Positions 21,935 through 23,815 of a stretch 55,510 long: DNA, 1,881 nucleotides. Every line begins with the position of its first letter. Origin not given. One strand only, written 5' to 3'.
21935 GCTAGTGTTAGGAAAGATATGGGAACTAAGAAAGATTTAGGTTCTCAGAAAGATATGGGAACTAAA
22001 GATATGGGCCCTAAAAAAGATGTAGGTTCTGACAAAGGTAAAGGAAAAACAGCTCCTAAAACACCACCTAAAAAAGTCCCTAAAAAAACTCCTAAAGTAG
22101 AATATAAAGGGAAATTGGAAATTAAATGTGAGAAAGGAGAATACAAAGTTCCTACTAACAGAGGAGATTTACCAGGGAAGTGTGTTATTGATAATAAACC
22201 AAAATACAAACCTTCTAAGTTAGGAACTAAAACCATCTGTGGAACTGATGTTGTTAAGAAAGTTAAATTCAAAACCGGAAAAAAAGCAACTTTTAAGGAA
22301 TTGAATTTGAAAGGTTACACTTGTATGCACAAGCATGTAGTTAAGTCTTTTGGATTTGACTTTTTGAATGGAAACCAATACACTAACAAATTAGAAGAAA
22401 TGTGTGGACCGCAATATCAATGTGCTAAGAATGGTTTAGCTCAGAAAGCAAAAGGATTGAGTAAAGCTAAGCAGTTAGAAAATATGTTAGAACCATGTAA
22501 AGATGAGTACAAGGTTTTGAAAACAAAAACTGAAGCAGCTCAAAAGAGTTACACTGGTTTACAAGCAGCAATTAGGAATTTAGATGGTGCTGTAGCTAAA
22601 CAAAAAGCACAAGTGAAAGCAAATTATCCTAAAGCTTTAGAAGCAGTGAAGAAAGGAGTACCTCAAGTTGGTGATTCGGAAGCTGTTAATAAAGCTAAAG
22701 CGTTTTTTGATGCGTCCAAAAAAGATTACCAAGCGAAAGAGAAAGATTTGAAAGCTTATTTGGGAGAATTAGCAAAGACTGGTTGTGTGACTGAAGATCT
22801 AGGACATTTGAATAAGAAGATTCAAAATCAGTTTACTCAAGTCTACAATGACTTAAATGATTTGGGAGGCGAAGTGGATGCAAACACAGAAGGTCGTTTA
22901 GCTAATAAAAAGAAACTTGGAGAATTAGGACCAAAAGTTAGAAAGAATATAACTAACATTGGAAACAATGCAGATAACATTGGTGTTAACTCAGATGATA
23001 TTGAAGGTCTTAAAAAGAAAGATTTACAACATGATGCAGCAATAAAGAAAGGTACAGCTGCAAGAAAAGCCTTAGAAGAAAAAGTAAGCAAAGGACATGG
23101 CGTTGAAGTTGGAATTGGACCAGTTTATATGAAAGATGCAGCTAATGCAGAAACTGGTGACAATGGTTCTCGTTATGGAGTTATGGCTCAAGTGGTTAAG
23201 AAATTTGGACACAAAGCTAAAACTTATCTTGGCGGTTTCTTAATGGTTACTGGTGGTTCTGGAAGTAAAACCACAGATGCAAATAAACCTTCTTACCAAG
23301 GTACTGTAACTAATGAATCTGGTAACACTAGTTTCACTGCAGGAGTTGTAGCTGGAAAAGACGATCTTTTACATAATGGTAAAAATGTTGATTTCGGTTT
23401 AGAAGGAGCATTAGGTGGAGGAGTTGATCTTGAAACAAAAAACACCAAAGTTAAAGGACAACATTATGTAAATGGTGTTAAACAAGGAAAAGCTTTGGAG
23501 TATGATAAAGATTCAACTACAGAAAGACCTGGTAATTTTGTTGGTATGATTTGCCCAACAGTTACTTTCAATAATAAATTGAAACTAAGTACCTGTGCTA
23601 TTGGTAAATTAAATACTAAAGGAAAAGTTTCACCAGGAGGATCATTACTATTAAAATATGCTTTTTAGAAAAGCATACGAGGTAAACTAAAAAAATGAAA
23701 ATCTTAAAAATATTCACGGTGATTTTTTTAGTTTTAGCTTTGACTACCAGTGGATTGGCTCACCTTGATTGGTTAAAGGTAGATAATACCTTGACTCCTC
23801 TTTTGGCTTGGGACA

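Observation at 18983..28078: Candidate undescribed envelope / cell-contact module: TM-anchored coiled-coil giant, secreted OMP-like protein, multi-Ig adhesin, and an S-layer-like paralogue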

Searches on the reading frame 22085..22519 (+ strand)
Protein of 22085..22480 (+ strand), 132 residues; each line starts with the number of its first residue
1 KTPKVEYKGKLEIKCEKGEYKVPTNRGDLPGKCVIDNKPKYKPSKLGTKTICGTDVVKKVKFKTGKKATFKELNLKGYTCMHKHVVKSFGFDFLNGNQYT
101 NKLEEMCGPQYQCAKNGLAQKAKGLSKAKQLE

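Call 40: find_related_loci(query=A1, collection=genome_contigs, flank=10000)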
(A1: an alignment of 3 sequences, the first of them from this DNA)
Query A1 (142 aa) in genome_contigs; peptide patterns used: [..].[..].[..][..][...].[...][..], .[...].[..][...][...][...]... (x = any residue, [..] = any of these).
39 stretches matched a pattern, but none encodes a relative of the query by tblastn (E <= 1e-3).

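Call 41: find_related_loci(query=A1, collection=metagenome_contigs, flank=10000)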
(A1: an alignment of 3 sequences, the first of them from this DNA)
Query A1 (142 aa) in metagenome_contigs; peptide patterns used: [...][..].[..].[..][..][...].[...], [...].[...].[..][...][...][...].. (x = any residue, [..] = any of these).
107 stretches matched a pattern, but none encodes a relative of the query by tblastn (E <= 1e-3).

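Call 43: find_related_loci(query=A1, collection=viral_contigs, flank=10000)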
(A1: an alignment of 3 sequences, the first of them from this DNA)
Query A1 (142 aa) in viral_contigs; peptide patterns used: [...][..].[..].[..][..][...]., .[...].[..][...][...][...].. (x = any residue, [..] = any of these).
21 stretches matched a pattern, but none encodes a relative of the query by tblastn (E <= 1e-3).
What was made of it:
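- Tried and rejected: IMG/VR (call 43).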

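Call 44: search_protein_families(library=pfam, proteins=[window:22085-22480:+], max_evalue=10)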
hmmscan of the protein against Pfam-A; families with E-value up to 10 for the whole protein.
window:22085-22480:+ (132 aa): 0 families

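Call 96: search_solved_structures(query=A1, max_evalue=10)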
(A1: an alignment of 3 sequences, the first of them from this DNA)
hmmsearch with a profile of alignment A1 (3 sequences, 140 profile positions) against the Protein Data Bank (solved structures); distinct sequences matched with E-value up to 10: 0.
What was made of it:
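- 22094..22435 (+): Conserved Cys-rich domain of P2 (aa 163-276; C174, C192, C211, C239, C266, C272). No Pfam or PDB match (calls 44, 96).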

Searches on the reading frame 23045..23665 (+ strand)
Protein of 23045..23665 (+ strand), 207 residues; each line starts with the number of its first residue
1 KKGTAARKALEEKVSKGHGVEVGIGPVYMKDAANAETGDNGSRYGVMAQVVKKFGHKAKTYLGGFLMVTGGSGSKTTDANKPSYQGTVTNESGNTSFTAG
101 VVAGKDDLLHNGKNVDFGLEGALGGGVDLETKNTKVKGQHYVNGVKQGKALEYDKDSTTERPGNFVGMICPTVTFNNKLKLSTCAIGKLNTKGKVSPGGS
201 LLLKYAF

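Call 44: search_protein_families(library=pfam, proteins=[window:23078-23665:+], max_evalue=10)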
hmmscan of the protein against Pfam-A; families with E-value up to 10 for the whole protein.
window:23078-23665:+ (196 aa): 0 families

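Call 45: search_solved_structures(query=window:23078-23665:+, max_evalue=10)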
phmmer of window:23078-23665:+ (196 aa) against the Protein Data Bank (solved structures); distinct sequences matched with E-value up to 10: 0.

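Call 57: predict_structure(protein=window:23045-23665:+)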
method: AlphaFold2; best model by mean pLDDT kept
length: 207 residues; sequences in the alignment: 1
mean_pLDDT: 32.8   pTM: 0.23
mean pLDDT of the five models: 32.8, 30.6, 30.1, 29.0, 27.5
residues with pLDDT >= 90: 0; 70-90: 0; 50-70: 1; < 50: 206
segments of 3 or more residues with pLDDT < 50: 1-54, 56-207
pLDDT, mean of each block of 10 residues (from residue 1): 40 42 35 36 38 42 37 31 28 27 29 29 25 27 25 27 36 35 37 34 28
secondary structure, 60 per line:
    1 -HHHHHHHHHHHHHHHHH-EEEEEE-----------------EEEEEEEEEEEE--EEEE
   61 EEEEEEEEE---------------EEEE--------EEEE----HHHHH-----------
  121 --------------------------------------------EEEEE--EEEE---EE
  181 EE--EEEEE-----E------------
elements in order: H2-18 E20-25 E43-54 E57-69 E85-88 E97-100 H105-109 E165-169 E172-175 E179-182 E185-189
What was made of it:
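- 23090..23665 (+): C-terminal beta-rich, Gly-rich domain of P2 (aa 495-686; conserved GLEG.LGG and NGVK.G motifs). Its fold is unresolved. AlphaFold pLDDT 33 (call 57).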

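Call 73: fold_search(model_id=the predicted structure, library=pdb)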
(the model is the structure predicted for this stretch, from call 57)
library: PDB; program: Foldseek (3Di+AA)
matches with E <= 10: 60; with E <= 0.001: 0
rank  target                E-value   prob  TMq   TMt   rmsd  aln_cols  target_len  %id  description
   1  8xcj_F                1.8e-01  0.08  0.14  0.08  31.7       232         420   12  Open State of central tail fiber of bacteriophage lambda upon binding to LamB (gpJ713-LamB complex) (released 2024-05-01)
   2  8yt8_B                1.1e+00  0.04  0.14  0.11  31.6       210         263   14  Cryo-EM structure of the dystrophin glycoprotein complex (released 2024-12-11)
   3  8yt8_D                2.1e+00  0.01  0.08  0.07  32.0       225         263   13  Cryo-EM structure of the dystrophin glycoprotein complex (released 2024-12-11)
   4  9c3c_d                2.5e+00  0.01  0.10  0.08  32.0       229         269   14  Cryo-EM structure of native dystrophin-glycoprotein complex (DGC) (released 2024-10-23)
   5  7pb8_P                2.6e+00  0.06  0.13  0.12  17.0        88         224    3  Crystal structure of the CENP-OPQUR complex (released 2022-04-27)
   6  8f2r_G                2.8e+00  0.08  0.13  0.13   5.8        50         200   14  Human CCC complex (released 2023-05-24)
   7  5djw_A                3.1e+00  0.20  0.17  0.07   7.1        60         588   18  Crystal structure of Family 31 alpha-glucosidase (BT_3299) from Bacteroides thetaiotaomicron (released 2016-03-02)
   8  6avz_B                3.1e+00  0.12  0.13  0.08   4.3        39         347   18  Crystal structure of the HopQ-CEACAM3 WT complex (released 2018-05-16)
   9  8rkg_A                3.3e+00  0.06  0.15  0.17  14.2        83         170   18  Crystal structure of tetrameric collagenase-cleaved Xenopus ZP2-N2N3 (cleaved xZP2-N2N3) (released 2024-03-13)
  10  8f2r_H                3.5e+00  0.06  0.12  0.13   9.4        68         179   12  Human CCC complex (released 2023-05-24)
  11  9c3c_b                3.5e+00  0.01  0.13  0.11  32.1       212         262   14  Cryo-EM structure of native dystrophin-glycoprotein complex (DGC) (released 2024-10-23)
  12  8f2n_E                3.9e+00  0.09  0.15  0.08   9.7        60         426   20  Phi-29 partially-expanded fiberless prohead (released 2023-11-15)
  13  4kwy_A                3.9e+00  0.04  0.15  0.20   6.6        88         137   12  Crystal structure of a putative lipoprotein (CC_3750) from Caulobacter crescentus CB15 at 2.40 A resolution (released 2013-06-19)
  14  5ec6                  4.1e+00  0.13  0.14  0.10   9.8        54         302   22  The apo crystal structure of haemoglobin receptor HpuA from Kingella denitrificans (released 2015-11-04)
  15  7qoo_P                4.1e+00  0.06  0.11  0.10  18.2        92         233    5  Structure of the human inner kinetochore CCAN complex (released 2022-06-08)
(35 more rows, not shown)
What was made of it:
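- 23090..23665 (+): The fold search was meaningless (call 73).
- Tried and rejected: The Foldseek search on the latter was meaningless, with TM<=0.19 (call 73).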

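Call 94: search_solved_structures(query=A6, max_evalue=10)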
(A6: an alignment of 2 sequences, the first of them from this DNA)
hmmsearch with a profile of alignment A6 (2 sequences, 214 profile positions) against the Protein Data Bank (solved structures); distinct sequences matched with E-value up to 10: 0.
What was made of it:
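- PDB sequence and profile searches found nothing (calls 45, 94).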
